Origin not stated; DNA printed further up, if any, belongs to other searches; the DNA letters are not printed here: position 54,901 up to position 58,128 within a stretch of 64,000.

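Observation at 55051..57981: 976-aa nonaheme cytochrome c carrying a type IX secretion C-terminal domain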

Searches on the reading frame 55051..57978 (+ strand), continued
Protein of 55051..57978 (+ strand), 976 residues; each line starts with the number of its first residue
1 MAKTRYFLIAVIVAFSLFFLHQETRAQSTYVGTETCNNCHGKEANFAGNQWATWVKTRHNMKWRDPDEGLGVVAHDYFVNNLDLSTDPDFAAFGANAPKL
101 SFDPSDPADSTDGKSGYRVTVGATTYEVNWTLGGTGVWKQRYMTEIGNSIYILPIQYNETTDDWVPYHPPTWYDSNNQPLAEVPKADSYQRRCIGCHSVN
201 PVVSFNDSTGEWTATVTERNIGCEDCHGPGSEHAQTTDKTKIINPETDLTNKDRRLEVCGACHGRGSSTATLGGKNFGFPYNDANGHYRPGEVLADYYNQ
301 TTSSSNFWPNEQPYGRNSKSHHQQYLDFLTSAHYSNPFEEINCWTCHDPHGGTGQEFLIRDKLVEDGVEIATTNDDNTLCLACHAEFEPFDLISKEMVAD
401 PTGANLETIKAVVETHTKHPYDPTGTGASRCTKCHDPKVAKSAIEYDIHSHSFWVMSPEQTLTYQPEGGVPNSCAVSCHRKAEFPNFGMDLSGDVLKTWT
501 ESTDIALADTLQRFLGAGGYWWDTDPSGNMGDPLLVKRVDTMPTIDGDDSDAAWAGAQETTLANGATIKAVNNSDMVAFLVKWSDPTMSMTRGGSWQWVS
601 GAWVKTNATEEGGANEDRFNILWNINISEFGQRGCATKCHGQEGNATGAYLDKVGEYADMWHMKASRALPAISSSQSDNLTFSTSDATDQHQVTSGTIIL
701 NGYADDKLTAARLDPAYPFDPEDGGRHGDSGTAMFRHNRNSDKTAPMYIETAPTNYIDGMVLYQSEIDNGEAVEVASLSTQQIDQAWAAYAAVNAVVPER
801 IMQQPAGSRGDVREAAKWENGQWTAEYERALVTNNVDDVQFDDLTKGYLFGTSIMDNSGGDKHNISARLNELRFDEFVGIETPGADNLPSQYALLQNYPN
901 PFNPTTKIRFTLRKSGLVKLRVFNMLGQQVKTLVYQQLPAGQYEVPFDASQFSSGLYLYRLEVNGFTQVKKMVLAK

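Call 31: find_related_loci(query=A1, collection=genome_contigs, flank=10000)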
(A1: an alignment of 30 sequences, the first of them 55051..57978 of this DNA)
Query A1 (976 aa) in genome_contigs; peptide patterns used: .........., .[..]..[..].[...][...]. (x = any residue, [..] = any of these).
600 stretches matched a pattern (row limit reached: there are more); 596 encode a relative of the query (tblastn E <= 1e-3); the best 80 are kept; 80 distinct loci.
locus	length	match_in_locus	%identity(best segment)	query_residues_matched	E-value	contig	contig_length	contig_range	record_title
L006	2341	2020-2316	55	877-976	1e-27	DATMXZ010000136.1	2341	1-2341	MAG TPA_asm: Ignavibacteria bacterium isolate SMAG_U13133 k141_127444, whole genome shotgun sequence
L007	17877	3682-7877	52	886-976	1e-26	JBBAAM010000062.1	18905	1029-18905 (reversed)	MAG: Melioribacteraceae bacterium isolate SO_2017_GW3_42 scaffold_1617_c1_OW296A_2017, whole genome shotgun sequence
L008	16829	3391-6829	56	888-976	3e-26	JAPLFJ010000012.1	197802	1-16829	MAG: Ignavibacteriae bacterium isolate LacPavin_0920_WC57_MAG_36_34 LacPavin_0920_WC57_scaffold_39397, whole genome shot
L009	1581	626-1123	35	787-976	3e-27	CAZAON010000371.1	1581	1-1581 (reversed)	MAG TPA_asm: uncultured Flavobacteriales bacterium isolate binchicken_co200_43 genome assembly, contig: k141_732965, who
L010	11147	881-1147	56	888-976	7e-26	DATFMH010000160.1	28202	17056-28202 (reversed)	MAG TPA_asm: Balneolales bacterium isolate SMAG_U9220 k141_275481, whole genome shotgun sequence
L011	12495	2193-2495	49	875-976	9e-26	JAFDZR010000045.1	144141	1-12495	MAG: Bacteroidetes bacterium isolate SZAS-89 BACT-TMP-11__45__length-144141, whole genome shotgun sequence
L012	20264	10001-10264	55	889-976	1e-25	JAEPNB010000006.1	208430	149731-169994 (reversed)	MAG: Balneola sp. isolate HCUG1436-7 NODE_6_length_208430_cov_6.863011, whole genome shotgun sequence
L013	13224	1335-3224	50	874-976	4e-25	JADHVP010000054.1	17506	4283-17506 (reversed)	MAG: Ignavibacteria bacterium isolate BS750m-G4 BS-750m-C5145, whole genome shotgun sequence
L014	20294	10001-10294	49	879-976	7e-25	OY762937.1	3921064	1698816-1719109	MAG: Ignavibacteriaceae bacterium isolate 77385eac-16a0-46d9-9606-3f30544cc643 genome assembly, chromosome: 1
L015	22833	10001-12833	56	874-976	6e-25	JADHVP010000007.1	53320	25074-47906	MAG: Ignavibacteria bacterium isolate BS750m-G4 BS-750m-C438, whole genome shotgun sequence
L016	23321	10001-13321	53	878-976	7e-25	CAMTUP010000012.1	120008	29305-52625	MAG: uncultured Ignavibacteria bacterium isolate G04_MAG_00020 genome assembly, contig: G04_MAG_00020_000000000015, whol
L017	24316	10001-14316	51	888-976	8e-25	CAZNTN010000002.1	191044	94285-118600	MAG TPA_asm: uncultured Melioribacter sp. isolate binchicken_co266_264 genome assembly, contig: NODE_154_length_191044_c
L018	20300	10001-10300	50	877-976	1e-24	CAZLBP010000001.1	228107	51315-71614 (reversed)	MAG TPA_asm: uncultured Ignavibacteriales bacterium isolate SRP141376_co3_222 genome assembly, contig: NODE_46_length_22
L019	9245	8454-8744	52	887-976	2e-24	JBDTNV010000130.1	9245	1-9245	MAG: Ignavibacteria bacterium isolate cluster3_bin.159 NODE_35270_length_9245_cov_8.122851, whole genome shotgun sequenc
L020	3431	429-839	40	832-976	1e-24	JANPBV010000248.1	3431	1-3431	MAG: Ignavibacteria bacterium isolate VAR_78_metabat_615 VAR_78_k141_4223672, whole genome shotgun sequence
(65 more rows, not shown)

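Call 33: list_cluster_members(proteins=[P0001, P0002, P0003, P0005, P0006, P0011, P0016, P0023, P0066, P0073])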
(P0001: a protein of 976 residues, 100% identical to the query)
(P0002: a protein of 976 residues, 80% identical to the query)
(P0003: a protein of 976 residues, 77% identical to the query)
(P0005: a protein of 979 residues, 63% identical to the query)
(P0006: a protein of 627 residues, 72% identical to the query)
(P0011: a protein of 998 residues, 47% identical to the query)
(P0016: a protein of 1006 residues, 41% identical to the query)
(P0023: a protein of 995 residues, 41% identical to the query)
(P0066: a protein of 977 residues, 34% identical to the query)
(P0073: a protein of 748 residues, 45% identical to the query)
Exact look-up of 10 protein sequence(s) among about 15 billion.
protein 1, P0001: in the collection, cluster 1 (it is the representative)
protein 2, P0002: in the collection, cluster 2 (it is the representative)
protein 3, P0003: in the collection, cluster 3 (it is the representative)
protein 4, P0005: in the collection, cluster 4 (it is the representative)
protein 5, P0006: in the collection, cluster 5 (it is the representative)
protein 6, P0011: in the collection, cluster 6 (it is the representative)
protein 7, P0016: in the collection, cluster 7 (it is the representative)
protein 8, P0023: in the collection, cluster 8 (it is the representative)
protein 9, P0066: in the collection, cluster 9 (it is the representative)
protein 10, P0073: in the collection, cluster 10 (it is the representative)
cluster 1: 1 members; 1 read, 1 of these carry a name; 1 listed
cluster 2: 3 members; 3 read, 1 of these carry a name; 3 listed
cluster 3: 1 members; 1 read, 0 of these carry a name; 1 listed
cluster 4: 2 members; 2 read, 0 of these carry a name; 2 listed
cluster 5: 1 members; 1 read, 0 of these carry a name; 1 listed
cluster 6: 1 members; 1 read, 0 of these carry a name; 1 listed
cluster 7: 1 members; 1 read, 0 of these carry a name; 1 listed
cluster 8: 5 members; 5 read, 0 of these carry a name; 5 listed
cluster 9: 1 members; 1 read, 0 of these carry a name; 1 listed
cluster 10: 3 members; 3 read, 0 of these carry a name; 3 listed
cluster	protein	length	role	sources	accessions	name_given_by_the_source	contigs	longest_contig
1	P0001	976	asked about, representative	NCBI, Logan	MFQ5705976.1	MAG: ammonia-forming cytochrome c nitrite reductase subunit c552 [bacterium]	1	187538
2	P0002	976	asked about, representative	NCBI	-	-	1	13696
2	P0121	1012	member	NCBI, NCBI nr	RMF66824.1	MAG: T9SS C-terminal target domain-containing protein [Calditrichaeota bacterium] | MAG: T9SS C-terminal target domain-containing protein [Calditrichota bacterium]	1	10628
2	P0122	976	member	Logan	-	-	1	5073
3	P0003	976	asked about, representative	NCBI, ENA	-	-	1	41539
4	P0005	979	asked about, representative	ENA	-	-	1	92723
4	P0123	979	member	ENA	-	-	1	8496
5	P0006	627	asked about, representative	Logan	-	-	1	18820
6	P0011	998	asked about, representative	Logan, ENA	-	-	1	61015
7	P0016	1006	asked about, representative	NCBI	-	-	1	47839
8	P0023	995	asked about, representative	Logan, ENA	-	-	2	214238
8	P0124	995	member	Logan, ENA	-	-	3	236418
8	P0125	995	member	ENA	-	-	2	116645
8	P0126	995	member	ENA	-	-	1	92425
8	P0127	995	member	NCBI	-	-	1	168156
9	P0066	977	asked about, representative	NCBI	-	-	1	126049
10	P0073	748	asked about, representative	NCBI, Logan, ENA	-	-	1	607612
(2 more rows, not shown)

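Call 37: predict_structure(alignment_id=A2)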
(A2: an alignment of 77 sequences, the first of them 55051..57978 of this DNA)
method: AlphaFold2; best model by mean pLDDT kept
length: 976 residues; sequences in the alignment: 77
mean_pLDDT: 84.6   pTM: 0.60
mean pLDDT of the five models: 84.6, 84.1, 83.6, 80.0, 78.9
residues with pLDDT >= 90: 478; 70-90: 365; 50-70: 75; < 50: 58
segments of 3 or more residues with pLDDT < 50: 20-25, 517-519, 522-528, 608-613, 640-647, 721-728, 730-734, 877-886
pLDDT, mean of each block of 10 residues (from residue 1): 75 72 62 88 73 87 84 90 96 97 90 92 96 82 96 94 93 97 96 94 96 94 94 92 93 95 94 96 94 96 90 83 90 82 91 86 94 93 87 93 90 82 87 92 84 89 89 91 82 81 89 63 42 85 95 92 90 96 91 85 74 69 81 56 49 81 86 92 80 94 79 67 45 66 92 95 93 96 97 93 81 95 96 89 83 69 57 64 52 75 73 80 88 74 80 88 90 79
secondary structure, 60 per line:
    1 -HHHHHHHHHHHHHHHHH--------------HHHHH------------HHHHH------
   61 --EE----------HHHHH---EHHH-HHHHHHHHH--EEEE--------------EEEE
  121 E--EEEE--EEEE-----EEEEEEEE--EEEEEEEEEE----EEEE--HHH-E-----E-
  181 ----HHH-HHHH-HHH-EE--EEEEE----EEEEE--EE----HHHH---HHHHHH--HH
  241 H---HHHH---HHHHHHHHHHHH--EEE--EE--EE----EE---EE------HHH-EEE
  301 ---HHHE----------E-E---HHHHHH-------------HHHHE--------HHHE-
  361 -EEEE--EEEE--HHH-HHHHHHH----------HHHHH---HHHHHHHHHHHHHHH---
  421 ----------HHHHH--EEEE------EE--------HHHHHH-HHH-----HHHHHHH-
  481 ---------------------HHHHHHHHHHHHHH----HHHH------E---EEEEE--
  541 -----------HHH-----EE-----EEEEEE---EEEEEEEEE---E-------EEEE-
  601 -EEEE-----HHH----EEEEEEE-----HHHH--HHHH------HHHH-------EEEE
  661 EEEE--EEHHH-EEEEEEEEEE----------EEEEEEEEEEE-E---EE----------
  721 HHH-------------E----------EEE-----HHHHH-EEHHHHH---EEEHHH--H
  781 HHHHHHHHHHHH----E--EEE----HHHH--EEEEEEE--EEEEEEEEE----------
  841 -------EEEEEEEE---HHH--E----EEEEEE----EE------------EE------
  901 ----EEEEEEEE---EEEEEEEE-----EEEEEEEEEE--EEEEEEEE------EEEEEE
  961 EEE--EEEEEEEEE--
elements in order (helices of 4 or more, strands of 3 or more residues): H2-18 H33-37 H50-54 H75-79 H88-96 E99-102 E117-121 E124-127 E130-133 E139-146 E149-158 E163-166 H189-192 E202-206 E211-215 H224-227 H231-236 H245-248 H252-263 E266-268 E298-300 H324-329 H343-346 E362-365 E368-371 H378-384 H395-399 H403-417 H431-435 E438-441 H458-463 H473-479 H502-515 H520-523 E534-538 E567-572 E576-584 E596-599 E602-605 E618-624 H630-633 H636-639 H646-649 E657-664 E673-682 E693-703 E748-750 H756-760 H764-768 E772-774 H780-792 E800-802 H807-810 E813-819 E822-830 E848-855 E869-874 E905-912 E916-923 E929-938 E941-948 E955-963 E966-974

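Call 44: fold_search(model_id=the predicted structure, library=pdb)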
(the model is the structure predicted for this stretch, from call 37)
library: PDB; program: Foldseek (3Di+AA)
matches with E <= 10: 1775; with E <= 0.001: 20
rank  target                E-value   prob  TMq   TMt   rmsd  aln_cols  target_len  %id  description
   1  6i5b_A                3.7e-17  1.00  0.29  0.55   6.3       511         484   19  Crystal Structure of Outer Cell Wall Cytochrome OcwA (released 2019-09-25)
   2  6i5b_B                3.7e-17  1.00  0.27  0.50   9.3       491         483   20  Crystal Structure of Outer Cell Wall Cytochrome OcwA (released 2019-09-25)
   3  6qvm_A                1.0e-09  1.00  0.21  0.30  14.3       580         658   17  Undecaheme cytochrome from S-layer of Carboxydothermus ferrireducens (released 2020-03-25)
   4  7b04_C                3.1e-08  1.00  0.15  0.43  13.8       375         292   15  Structure of Nitrite oxidoreductase (Nxr) from the anammox bacterium Kuenenia stuttgartiensis. (released 2021-07-14)
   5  7b04_O                1.1e-07  1.00  0.15  0.46  14.9       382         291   14  Structure of Nitrite oxidoreductase (Nxr) from the anammox bacterium Kuenenia stuttgartiensis. (released 2021-07-14)
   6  2ivf_C                3.5e-05  1.00  0.14  0.55  11.1       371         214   10  Ethylbenzene dehydrogenase from Aromatoleum aromaticum (released 2006-09-14)
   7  9fx2                  4.9e-05  1.00  0.08  0.07  15.2       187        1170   10  Structure of methylamine activated CD109 (released 2025-03-19)
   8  7zv9_F                1.6e-04  1.00  0.07  0.16  14.7       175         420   11  Crystal structure of FLT3 in complex with a monomeric FLT3 Ligand variant (released 2023-05-31)
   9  7qdp_F                1.6e-04  1.00  0.07  0.15  15.6       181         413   10  Crystal structure of FLT3 T343I in complex with the canonical ligand FL (released 2022-12-14)
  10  7zv9_J                2.0e-04  1.00  0.07  0.15  14.9       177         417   13  Crystal structure of FLT3 in complex with a monomeric FLT3 Ligand variant (released 2023-05-31)
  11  8s3o_A                2.3e-04  1.00  0.08  0.06  15.0       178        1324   11  Structure of native human CD109 (released 2025-03-05)
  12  3qs9_F                3.4e-04  0.99  0.07  0.18  15.2       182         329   10  Crystal structure of a human Flt3 ligand-receptor ternary complex (released 2011-03-16)
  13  2wan                  3.4e-04  0.99  0.07  0.09  14.2       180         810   14  Pullulanase from Bacillus acidopullulyticus (released 2009-05-05)
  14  9fx3_A                3.6e-04  1.00  0.08  0.07  14.8       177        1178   10  Structure of active human CD109 (released 2025-03-19)
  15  3qs9_E                4.2e-04  0.99  0.07  0.15  15.4       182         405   10  Crystal structure of a human Flt3 ligand-receptor ternary complex (released 2011-03-16)
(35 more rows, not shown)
